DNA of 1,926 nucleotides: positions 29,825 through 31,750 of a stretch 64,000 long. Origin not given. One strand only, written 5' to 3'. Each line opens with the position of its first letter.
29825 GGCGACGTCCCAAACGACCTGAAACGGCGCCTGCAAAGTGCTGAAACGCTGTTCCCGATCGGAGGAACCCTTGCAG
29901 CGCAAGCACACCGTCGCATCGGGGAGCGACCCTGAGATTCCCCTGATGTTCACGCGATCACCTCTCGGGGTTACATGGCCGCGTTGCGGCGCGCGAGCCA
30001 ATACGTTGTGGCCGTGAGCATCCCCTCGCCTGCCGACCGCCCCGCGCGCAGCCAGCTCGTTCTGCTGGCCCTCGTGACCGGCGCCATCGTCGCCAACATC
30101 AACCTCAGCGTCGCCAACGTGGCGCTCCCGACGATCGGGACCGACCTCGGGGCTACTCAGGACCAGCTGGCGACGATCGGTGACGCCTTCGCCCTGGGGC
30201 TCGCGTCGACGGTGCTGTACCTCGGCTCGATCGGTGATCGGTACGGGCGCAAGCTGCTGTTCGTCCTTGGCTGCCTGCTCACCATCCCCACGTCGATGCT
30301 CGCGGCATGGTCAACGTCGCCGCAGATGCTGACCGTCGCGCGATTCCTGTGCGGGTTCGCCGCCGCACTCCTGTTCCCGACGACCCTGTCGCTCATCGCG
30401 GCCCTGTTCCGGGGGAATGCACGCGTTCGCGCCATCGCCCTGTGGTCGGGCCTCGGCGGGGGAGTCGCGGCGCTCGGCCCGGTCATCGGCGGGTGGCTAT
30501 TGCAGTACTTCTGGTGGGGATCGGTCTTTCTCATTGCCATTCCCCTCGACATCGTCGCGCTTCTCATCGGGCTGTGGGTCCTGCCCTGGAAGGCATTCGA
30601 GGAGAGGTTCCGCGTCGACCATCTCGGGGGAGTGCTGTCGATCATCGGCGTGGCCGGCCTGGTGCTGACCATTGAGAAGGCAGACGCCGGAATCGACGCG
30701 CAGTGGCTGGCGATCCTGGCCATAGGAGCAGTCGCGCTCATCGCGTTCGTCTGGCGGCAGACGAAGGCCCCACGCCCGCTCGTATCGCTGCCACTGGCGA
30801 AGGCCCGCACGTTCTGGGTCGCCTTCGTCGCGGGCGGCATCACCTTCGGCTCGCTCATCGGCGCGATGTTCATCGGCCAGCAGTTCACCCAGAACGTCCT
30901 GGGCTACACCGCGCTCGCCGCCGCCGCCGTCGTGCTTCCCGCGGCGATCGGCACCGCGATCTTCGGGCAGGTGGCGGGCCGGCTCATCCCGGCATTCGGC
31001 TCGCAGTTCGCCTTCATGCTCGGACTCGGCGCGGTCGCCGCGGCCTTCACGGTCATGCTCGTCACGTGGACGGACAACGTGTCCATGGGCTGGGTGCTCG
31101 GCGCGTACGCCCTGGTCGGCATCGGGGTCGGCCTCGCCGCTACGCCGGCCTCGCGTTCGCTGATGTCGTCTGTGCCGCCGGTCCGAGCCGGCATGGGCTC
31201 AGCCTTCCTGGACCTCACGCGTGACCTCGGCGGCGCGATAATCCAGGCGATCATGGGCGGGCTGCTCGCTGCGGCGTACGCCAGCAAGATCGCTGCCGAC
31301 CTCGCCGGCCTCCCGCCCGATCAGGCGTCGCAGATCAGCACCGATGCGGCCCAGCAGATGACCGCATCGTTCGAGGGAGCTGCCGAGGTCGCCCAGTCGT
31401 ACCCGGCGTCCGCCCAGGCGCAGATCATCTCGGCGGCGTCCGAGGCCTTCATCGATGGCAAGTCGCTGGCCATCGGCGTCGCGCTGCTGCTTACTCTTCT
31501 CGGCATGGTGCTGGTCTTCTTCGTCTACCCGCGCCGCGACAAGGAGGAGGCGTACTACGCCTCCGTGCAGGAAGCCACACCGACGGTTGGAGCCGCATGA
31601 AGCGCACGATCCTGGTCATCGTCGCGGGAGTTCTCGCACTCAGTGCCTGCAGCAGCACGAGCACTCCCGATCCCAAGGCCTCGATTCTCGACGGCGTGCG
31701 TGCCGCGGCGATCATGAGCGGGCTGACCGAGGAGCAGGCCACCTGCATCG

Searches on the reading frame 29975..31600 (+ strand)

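Call 58: search_protein_families(library=pfam, proteins=[window:29975-31600:+], max_evalue=0.00001)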
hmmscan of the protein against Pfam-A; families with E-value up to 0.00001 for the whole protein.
window:29975-31600:+ (541 aa): 1 family
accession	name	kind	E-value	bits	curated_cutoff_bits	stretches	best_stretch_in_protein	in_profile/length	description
PF07690.21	MFS_1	-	9.6e-44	150.1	33.4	1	34-422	2-345/347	Major Facilitator Superfamily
